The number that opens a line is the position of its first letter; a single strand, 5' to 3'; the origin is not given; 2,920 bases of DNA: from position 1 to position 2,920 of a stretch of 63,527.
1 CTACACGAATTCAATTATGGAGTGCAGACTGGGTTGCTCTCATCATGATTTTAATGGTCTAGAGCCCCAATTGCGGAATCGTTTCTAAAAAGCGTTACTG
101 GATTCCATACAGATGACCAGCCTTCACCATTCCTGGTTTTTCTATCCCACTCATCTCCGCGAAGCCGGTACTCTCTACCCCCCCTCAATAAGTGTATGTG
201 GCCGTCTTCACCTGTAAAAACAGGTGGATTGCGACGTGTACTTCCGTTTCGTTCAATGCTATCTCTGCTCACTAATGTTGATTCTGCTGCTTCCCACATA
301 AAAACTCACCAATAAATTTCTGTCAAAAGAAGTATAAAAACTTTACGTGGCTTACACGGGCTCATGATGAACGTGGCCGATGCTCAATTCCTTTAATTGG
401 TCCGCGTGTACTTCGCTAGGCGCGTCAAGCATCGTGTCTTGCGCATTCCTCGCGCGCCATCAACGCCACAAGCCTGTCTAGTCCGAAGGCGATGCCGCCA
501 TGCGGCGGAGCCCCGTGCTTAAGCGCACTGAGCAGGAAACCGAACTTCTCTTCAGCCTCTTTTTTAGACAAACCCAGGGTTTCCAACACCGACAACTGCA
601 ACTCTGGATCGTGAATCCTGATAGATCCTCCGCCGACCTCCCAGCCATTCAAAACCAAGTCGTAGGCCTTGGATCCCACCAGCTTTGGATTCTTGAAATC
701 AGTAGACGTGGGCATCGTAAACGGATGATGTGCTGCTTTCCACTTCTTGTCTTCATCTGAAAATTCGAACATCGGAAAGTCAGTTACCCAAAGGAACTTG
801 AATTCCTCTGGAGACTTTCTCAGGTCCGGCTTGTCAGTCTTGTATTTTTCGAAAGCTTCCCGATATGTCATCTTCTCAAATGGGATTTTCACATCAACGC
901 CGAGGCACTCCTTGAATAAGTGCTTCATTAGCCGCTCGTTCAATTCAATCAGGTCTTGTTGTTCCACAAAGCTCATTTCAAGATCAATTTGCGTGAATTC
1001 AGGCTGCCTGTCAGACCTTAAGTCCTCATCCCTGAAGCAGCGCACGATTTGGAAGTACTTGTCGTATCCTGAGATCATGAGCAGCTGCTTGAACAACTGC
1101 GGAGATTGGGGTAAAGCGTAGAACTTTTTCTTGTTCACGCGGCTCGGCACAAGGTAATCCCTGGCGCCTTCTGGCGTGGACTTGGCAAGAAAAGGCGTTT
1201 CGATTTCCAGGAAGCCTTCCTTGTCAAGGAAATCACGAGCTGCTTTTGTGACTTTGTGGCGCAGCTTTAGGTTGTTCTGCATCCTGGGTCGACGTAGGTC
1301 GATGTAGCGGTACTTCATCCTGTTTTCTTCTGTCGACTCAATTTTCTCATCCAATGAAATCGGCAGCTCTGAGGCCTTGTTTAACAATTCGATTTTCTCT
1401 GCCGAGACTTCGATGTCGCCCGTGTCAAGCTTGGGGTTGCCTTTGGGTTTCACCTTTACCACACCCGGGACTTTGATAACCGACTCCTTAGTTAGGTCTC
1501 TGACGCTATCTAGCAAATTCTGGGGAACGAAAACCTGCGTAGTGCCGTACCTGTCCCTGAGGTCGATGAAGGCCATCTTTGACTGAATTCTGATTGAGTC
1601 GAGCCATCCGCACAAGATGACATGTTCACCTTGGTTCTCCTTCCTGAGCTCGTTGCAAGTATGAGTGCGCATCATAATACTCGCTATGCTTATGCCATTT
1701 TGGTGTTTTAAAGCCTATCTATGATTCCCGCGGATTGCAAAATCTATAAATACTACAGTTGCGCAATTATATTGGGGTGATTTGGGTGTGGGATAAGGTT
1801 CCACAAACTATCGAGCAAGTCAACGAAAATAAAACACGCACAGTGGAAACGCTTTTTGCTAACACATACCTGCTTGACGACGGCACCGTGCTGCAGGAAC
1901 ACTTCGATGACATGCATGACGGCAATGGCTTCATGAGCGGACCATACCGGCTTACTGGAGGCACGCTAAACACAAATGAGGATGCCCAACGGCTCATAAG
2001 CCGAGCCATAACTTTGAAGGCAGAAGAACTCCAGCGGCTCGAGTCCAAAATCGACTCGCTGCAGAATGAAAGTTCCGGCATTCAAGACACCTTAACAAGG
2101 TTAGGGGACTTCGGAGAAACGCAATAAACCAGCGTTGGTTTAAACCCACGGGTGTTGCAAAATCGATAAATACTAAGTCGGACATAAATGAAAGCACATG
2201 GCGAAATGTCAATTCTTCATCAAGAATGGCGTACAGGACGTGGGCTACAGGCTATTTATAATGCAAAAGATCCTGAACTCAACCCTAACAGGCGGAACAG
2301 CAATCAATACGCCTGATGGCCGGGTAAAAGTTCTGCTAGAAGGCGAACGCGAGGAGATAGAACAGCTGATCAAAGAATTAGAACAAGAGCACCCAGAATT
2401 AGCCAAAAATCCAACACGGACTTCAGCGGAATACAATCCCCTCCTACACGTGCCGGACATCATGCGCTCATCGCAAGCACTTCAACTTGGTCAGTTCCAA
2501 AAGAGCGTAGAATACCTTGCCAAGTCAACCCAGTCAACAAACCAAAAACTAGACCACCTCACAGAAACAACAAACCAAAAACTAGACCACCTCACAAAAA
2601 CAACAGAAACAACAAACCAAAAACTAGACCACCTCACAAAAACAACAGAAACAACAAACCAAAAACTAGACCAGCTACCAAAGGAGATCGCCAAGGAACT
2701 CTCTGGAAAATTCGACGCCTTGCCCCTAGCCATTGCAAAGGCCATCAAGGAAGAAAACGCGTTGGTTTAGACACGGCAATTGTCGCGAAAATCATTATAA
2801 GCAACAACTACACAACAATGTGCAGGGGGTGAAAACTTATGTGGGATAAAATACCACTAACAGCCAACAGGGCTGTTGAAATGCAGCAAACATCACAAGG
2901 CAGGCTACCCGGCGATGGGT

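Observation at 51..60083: A dispersed family of at least 14 small orphan genes that all start Met-Trp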

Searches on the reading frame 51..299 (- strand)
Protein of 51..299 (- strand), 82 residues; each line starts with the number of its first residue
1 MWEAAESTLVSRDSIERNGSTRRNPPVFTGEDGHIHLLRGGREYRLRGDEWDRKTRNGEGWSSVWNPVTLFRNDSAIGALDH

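Call 5: search_protein_families(library=pfam, proteins=[window:51-299:-], max_evalue=1)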
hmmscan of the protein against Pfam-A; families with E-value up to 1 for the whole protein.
window:51-299:- (82 aa): 0 families

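Call 33: list_cluster_members(proteins=[window:51-299:-, window:4379-4627:-, window:4659-4904:-, window:5016-5291:-, window:13980-14156:-, window:23970-24176:-, window:31822-32148:-, window:32149-32454:-, window:32457-32807:-, window:59024-59311:-])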
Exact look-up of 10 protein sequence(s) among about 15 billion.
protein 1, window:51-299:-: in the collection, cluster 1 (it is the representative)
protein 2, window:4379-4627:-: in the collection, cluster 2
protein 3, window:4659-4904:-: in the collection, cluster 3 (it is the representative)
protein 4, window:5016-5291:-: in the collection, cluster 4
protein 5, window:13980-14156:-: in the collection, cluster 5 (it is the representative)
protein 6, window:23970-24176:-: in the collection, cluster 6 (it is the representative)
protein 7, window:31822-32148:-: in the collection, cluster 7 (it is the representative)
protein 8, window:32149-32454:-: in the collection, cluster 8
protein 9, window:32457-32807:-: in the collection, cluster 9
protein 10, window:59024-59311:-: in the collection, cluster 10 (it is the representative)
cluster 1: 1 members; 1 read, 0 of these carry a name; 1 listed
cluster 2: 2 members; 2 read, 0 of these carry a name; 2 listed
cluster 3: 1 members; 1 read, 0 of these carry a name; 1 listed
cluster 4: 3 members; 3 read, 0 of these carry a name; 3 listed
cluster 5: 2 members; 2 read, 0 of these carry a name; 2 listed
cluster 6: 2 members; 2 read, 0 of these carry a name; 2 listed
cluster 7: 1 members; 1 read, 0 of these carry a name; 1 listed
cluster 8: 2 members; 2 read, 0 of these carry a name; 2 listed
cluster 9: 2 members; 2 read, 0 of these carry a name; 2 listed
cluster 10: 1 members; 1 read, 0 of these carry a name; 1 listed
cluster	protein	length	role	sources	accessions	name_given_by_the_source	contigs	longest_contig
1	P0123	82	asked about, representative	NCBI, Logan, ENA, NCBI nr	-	-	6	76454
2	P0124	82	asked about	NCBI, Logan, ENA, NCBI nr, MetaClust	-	-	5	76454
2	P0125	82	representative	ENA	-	-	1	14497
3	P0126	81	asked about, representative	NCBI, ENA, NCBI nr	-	-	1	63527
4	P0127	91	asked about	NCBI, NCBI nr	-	-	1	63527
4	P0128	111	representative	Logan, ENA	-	-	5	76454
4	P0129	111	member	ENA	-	-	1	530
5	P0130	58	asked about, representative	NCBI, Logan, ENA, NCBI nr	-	-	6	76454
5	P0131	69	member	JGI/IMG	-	-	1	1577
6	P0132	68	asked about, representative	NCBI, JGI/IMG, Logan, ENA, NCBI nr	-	-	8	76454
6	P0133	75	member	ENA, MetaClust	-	-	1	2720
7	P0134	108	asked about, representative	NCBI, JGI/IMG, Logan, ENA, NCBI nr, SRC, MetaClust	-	-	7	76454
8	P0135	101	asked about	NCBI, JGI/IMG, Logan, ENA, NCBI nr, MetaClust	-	-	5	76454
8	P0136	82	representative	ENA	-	-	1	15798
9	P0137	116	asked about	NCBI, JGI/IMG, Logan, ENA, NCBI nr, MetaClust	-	-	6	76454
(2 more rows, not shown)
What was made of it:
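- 51..299 (-): MW gene #1, 82 aa (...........), monocistronic, downstream of the class II Asp/Asn/Lys-type tRNA synthetase gene. Exact protein in public annotations on 6 contigs (call 33).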

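Call 60: search_protein_families(library=padloc, proteins=[window:51-299:-], max_evalue=0.1)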
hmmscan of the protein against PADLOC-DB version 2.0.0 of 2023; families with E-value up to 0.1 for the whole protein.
window:51-299:- (82 aa): 0 families

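Call 61: search_protein_families(library=phrogs, proteins=[window:51-299:-], max_evalue=0.1)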
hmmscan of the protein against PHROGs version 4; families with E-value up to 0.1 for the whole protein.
window:51-299:- (82 aa): 0 families

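Call 87: search_protein_families(library=ncbifam, proteins=[window:51-299:-], max_evalue=0.1)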
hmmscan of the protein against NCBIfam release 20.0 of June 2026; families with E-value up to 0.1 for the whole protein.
window:51-299:- (82 aa): 0 families

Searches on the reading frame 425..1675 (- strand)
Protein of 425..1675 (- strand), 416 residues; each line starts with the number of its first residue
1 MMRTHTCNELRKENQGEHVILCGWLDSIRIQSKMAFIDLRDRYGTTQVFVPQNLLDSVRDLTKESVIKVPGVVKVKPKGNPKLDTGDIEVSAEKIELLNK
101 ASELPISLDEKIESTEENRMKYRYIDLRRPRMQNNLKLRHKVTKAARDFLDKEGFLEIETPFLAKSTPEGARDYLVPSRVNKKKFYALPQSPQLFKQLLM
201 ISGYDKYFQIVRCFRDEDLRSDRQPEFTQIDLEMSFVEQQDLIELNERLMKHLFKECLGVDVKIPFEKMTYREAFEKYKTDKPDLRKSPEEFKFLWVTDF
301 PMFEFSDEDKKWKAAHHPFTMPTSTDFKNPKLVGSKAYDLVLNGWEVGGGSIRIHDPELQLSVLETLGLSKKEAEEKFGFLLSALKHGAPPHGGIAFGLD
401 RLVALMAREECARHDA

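Call 8: search_protein_families(library=pfam, proteins=[window:425-1675:-], max_evalue=0.00001)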
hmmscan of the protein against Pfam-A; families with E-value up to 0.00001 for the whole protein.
window:425-1675:- (416 aa): 2 families
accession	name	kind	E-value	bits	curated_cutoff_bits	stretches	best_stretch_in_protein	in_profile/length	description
PF00152.25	tRNA-synt_2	-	1.9e-118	395.4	25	1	116-410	2-296/308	tRNA synthetases class II (D, K and N)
PF01336.31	tRNA_anti-codon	-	9.2e-14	51.6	27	1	19-98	1-75/75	OB-fold nucleic acid binding domain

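Call 22: find_related_loci(query=window:425-1675:-, collection=genome_contigs, flank=10000)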
Query window:425-1675:- (416 aa) in genome_contigs; peptide patterns used: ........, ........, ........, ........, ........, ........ (x = any residue, [..] = any of these).
600 stretches matched a pattern (row limit reached: there are more); 14 encode a relative of the query (tblastn E <= 1e-3); 14 distinct loci.
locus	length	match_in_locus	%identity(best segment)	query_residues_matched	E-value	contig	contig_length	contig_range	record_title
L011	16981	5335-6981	49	1-413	1e-109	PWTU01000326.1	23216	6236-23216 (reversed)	MAG: Ignavibacteriales bacterium isolate CSSed11_208 CS-Sed11-C2121, whole genome shotgun sequence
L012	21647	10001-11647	58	1-413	1e-107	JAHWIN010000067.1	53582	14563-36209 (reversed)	MAG: Candidatus Woesearchaeota archaeon isolate YT1_767 k127_55024866, whole genome shotgun sequence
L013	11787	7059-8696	55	1-413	2e-100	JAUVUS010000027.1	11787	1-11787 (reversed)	MAG: Bacteroidales bacterium isolate CSMAG_798 CSMAG_798_k127_7596412_length_11787_cov_15.0663, whole genome shotgun seq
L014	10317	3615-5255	51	3-413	7e-96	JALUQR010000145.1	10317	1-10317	MAG: bacterium isolate S146_metabat1_scaf2bin.085 S146_NODE_4248_length_10317_cov_1.879686, whole genome shotgun sequenc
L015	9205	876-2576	51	1-413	1e-94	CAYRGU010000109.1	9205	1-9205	MAG TPA_asm: uncultured Nitrospirota bacterium isolate binchicken_co203_448 genome assembly, contig: k141_2246356, whole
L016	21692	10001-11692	48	1-413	2e-84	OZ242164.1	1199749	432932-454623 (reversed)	MAG: Candidatus Woesearchaeota archaeon isolate 0b7186c0-5103-4a63-b80e-0a611f852809 genome assembly, chromosome: 1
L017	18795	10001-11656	51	1-406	4e-92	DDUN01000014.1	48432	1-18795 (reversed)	MAG TPA_asm: Candidatus Omnitrophica bacterium UBA2337 UBA2337_contig_2099, whole genome shotgun sequence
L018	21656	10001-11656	45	3-414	3e-82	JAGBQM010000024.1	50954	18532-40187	MAG: Aeriscardovia sp. isolate RGIG9354 Yak_Abomasum.Co__c2089712, whole genome shotgun sequence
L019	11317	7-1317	64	108-413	1e-76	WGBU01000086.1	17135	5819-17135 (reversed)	MAG: Deltaproteobacteria bacterium isolate S144_36 k151_263349, whole genome shotgun sequence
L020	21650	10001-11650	46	1-413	1e-95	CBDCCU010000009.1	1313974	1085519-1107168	MAG: Aliikangiella sp. isolate 4812a46b-8195-46f5-a293-128f7a7e884f genome assembly, contig: contig_9, whole genome shot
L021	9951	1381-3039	52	1-413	6e-95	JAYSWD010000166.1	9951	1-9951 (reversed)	MAG: Candidatus Omnitrophota bacterium isolate GFS_12873 GFS_12873_165, whole genome shotgun sequence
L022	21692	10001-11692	49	1-413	2e-88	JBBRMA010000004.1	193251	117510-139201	MAG: Myxococcales bacterium isolate La1_maxbin2.464 LA1C_X2.464_k141_2601005L_193251_cov_27.9969, whole genome shotgun s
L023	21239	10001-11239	29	3-413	1e-44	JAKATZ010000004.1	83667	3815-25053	MAG: Candidatus Micrarchaeota archaeon isolate YP3.bin123 NODE_342_length_83667_cov_2.3074, whole genome shotgun sequenc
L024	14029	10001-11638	54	1-413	8e-101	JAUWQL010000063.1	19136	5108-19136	MAG: Bacteroidales bacterium isolate CSMAG_2501 CSMAG_2501_k141_1001474_length_19136_cov_24.0000, whole genome shotgun s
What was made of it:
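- Tried and rejected: A scan with the tRNA synthetase (call 22) returned only distant relatives (58% identity or less), many of them bacterial MAGs.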

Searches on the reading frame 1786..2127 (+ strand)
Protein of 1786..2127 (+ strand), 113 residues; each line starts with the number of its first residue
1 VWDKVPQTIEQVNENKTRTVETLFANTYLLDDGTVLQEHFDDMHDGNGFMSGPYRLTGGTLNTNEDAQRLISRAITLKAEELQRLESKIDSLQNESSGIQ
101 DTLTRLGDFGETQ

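Call 5: search_protein_families(library=pfam, proteins=[window:1786-2127:+], max_evalue=1)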
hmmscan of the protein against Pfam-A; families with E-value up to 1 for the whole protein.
window:1786-2127:+ (113 aa): 4 families
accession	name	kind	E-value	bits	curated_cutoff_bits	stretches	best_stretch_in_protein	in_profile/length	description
PF16326.10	ABC_tran_CTD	-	0.0066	17.1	32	0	80-104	8-32/69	ABC transporter C-terminal domain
PF05377.16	FlaC_arch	-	0.019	15.8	27.8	1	80-106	7-33/55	Flagella accessory protein C (FlaC)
PF20663.3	COG4_N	-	0.035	14.6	27.3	1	61-109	11-59/107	Conserved oligomeric Golgi complex subunit 4, N-terminal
PF14931.11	IFT20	-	0.18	12.4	27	1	64-105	77-118/119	Intraflagellar transport complex B, subunit 20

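Call 17: find_homologous_proteins(query=A1, max_evalue=0.01)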
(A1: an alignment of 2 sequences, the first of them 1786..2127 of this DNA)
Query A1 (2 sequences) (113 aa, profile of the alignment): 2 proteins with E <= 0.01 among 82 candidates.
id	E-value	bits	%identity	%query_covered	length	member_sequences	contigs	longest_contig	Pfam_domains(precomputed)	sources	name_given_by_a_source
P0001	5.9e-57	209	99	100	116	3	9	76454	-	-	-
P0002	2.2e-54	201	33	96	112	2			-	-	-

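Call 20: find_encoding_contigs(protein=P0001, flank=10000, max_places=10)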
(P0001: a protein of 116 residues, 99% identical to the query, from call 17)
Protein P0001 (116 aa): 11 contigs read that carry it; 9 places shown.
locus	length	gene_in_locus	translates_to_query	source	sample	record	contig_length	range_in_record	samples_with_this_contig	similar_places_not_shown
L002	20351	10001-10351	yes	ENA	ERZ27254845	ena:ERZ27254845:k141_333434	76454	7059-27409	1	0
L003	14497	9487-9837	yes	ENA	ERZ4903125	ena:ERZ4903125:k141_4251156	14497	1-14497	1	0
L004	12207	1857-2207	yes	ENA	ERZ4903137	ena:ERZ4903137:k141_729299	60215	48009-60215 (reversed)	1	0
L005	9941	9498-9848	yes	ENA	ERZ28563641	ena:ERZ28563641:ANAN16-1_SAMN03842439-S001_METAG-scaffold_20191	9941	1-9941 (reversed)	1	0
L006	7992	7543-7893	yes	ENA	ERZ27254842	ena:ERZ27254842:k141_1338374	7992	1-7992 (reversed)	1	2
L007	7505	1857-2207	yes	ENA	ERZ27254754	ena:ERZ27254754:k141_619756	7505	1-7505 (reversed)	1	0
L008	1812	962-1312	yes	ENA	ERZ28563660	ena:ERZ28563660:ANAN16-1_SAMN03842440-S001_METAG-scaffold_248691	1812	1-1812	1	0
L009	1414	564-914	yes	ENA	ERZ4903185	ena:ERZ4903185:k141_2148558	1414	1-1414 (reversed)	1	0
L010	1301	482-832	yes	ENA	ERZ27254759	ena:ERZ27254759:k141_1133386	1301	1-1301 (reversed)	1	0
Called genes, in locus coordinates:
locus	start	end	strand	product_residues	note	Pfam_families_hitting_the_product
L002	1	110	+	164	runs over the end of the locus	PF17144:Ribosomal_L5e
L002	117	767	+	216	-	PF00333:Ribosomal_S5, PF03719:Ribosomal_S5_C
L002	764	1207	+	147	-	PF00327:Ribosomal_L30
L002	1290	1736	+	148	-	PF00828:Ribosomal_L27A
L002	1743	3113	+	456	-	PF00344:SecY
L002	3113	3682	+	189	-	PF13207:AAA_17, PF13238:AAA_18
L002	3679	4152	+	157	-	PF01956:EMC3_TMCO1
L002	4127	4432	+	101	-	PF01199:Ribosomal_L34e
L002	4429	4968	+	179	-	PF02224:Cytidylate_kin (faint), PF13189:Cytidylate_kin2, PF13207:AAA_17 (weak), PF13238:AAA_18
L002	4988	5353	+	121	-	-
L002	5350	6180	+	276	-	PF01509:TruB_N, PF16198:TruB_C_2, PF01472:PUA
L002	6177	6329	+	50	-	-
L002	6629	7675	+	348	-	PF00391:PEP-utilizers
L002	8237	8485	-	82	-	-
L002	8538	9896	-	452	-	PF01336:tRNA_anti-codon, PF00152:tRNA-synt_2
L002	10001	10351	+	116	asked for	-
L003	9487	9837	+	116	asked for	-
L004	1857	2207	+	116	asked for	-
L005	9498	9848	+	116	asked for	-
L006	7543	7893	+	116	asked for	-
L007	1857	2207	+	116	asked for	-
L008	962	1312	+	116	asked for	-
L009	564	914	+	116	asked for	-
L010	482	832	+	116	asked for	-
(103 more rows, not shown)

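Call 44: find_related_loci(query=A1, collection=viral_contigs, flank=5000)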
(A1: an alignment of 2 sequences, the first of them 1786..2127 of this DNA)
Query A1 (113 aa) in viral_contigs; peptide patterns used: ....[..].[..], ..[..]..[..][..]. (x = any residue, [..] = any of these).
20 stretches matched a pattern, but none encodes a relative of the query by tblastn (E <= 1e-3).

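Call 48: predict_structure(alignment_id=A1)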
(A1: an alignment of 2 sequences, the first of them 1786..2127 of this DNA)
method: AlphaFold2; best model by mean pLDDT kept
length: 113 residues; sequences in the alignment: 2
mean_pLDDT: 62.9   pTM: 0.38
mean pLDDT of the five models: 62.9, 58.6, 58.2, 58.0, 56.1
residues with pLDDT >= 90: 28; 70-90: 20; 50-70: 13; < 50: 52
segments of 3 or more residues with pLDDT < 50: 1-4, 15-34, 37-61
pLDDT, mean of each block of 10 residues (from residue 1): 48 46 40 44 37 38 69 85 94 96 91 70
secondary structure, 60 per line:
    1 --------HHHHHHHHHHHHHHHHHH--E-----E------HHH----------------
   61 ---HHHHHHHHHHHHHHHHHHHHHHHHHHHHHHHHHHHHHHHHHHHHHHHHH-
elements in order: H9-26 H64-112

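Call 49: search_protein_representatives(alignment_id=A1)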
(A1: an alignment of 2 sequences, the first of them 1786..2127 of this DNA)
Query: 2 sequences, 123 profile positions. Proteins with E-value up to 0.001 (for the whole library): 2; up to 1e-10: 2; up to 1e-30: 2. The best 2 are listed.
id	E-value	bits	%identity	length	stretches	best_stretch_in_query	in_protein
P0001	1.9e-57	208.8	-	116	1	1-117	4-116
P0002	6.9e-55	200.6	-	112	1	1-119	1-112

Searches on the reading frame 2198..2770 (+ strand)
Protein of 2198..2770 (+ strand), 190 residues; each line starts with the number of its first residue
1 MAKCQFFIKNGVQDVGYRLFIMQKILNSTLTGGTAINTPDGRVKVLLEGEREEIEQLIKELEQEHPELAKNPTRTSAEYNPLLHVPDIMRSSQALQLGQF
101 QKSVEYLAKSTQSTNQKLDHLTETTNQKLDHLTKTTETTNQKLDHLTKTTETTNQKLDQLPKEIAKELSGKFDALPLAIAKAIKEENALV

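Call 14: search_protein_families(library=pfam, proteins=[window:2198-2770:+], max_evalue=0.1)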
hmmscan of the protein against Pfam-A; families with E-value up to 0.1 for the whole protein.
window:2198-2770:+ (190 aa): 26 families (the best 25 are shown)
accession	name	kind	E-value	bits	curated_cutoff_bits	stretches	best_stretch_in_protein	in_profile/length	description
PF00708.24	Acylphosphatase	-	7.5e-11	42.6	22.5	1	5-69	2-64/85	Acylphosphatase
PF07889.17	DUF1664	-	0.0031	18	34.6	1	107-165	39-97/124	Protein of unknown function (DUF1664)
PF07464.16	ApoLp-III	-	0.0045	17.6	36.3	1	91-158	84-144/146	Apolipophorin-III precursor (apoLp-III)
PF06009.19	Laminin_II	-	0.0068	16.9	33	1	104-164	8-68/138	Laminin Domain II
PF01601.21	CoV_S2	-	0.0068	15.5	40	1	87-182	202-299/521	Coronavirus spike glycoprotein S2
PF14915.12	CCDC144C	-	0.007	15.4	35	1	47-163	418-518/534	CCDC144C protein coiled-coil region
PF06103.16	DUF948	-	0.0085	16.7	37.2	0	98-153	22-77/89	Bacterial protein of unknown function (DUF948)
PF04871.18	Uso1_p115_C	-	0.011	16.4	28.4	0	108-168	3-66/121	Uso1 / p115 like vesicle tethering protein, C terminal region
PF00771.25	FHIPEP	-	0.011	14.7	29.1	1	50-163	474-586/657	FHIPEP family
PF13113.11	DUF3970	-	0.014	16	21.1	1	44-75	3-36/55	Protein of unknown function (DUF3970)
PF00015.26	MCPsignal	-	0.015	15.6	34.6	1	104-165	77-138/172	Methyl-accepting chemotaxis protein (MCP) signalling domain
PF02601.20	Exonuc_VII_L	-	0.015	15.3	35.9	1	51-170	142-250/315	Exonuclease VII, large subunit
PF05600.17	CDK5RAP3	-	0.02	14.2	22.6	1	85-175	407-496/502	CDK5 regulatory subunit-associated protein 3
PF10146.14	zf-C4H2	-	0.022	15.7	34.5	1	52-150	62-165/240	Zinc finger-containing protein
PF22945.2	LEM-3_GIY-YIG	-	0.024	15.1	27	1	82-148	5-63/151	LEM-3-like GIY-YIG domain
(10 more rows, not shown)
